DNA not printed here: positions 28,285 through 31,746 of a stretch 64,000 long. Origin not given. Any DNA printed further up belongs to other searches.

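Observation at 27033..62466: Thrice-repeated two-gene module: long SAM methyltransferase plus a conserved ~100 aa helical partner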

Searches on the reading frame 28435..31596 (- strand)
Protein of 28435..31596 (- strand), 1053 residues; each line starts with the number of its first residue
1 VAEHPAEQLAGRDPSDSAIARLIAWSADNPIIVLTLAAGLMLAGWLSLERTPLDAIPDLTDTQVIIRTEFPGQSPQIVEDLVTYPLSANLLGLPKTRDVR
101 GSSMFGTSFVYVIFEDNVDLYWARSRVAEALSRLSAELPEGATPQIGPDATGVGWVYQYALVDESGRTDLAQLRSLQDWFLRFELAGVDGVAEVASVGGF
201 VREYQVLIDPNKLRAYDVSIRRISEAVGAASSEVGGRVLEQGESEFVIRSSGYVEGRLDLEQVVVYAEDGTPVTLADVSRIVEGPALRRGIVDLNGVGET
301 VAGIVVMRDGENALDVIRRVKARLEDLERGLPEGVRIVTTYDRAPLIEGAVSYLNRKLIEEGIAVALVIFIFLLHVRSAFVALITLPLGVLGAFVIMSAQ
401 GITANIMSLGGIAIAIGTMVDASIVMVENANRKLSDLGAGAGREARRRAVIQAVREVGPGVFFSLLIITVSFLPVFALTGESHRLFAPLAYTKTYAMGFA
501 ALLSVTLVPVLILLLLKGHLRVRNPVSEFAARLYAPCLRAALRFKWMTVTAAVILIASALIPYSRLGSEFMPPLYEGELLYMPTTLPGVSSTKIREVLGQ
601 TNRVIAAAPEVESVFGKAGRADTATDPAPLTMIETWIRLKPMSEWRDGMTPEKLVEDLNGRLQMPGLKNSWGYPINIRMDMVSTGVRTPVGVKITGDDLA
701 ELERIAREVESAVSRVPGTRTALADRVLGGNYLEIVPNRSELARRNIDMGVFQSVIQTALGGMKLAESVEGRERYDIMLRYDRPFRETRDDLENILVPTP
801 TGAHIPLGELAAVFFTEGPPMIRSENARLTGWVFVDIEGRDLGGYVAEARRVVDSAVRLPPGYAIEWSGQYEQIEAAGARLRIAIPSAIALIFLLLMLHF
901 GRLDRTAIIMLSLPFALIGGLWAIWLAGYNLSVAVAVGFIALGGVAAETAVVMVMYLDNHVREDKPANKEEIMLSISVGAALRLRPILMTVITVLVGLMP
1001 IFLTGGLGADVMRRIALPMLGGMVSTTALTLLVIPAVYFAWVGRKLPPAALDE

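Call 31: search_protein_families(library=pfam, proteins=[window:28435-31596:-], max_evalue=0.00001)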
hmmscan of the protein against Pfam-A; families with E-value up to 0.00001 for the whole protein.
window:28435-31596:- (1053 aa): 1 family
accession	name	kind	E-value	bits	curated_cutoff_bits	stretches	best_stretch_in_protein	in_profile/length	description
PF00873.25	ACR_tran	-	1.6e-230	768.2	28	1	25-1039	4-1018/1021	AcrB/AcrD/AcrF family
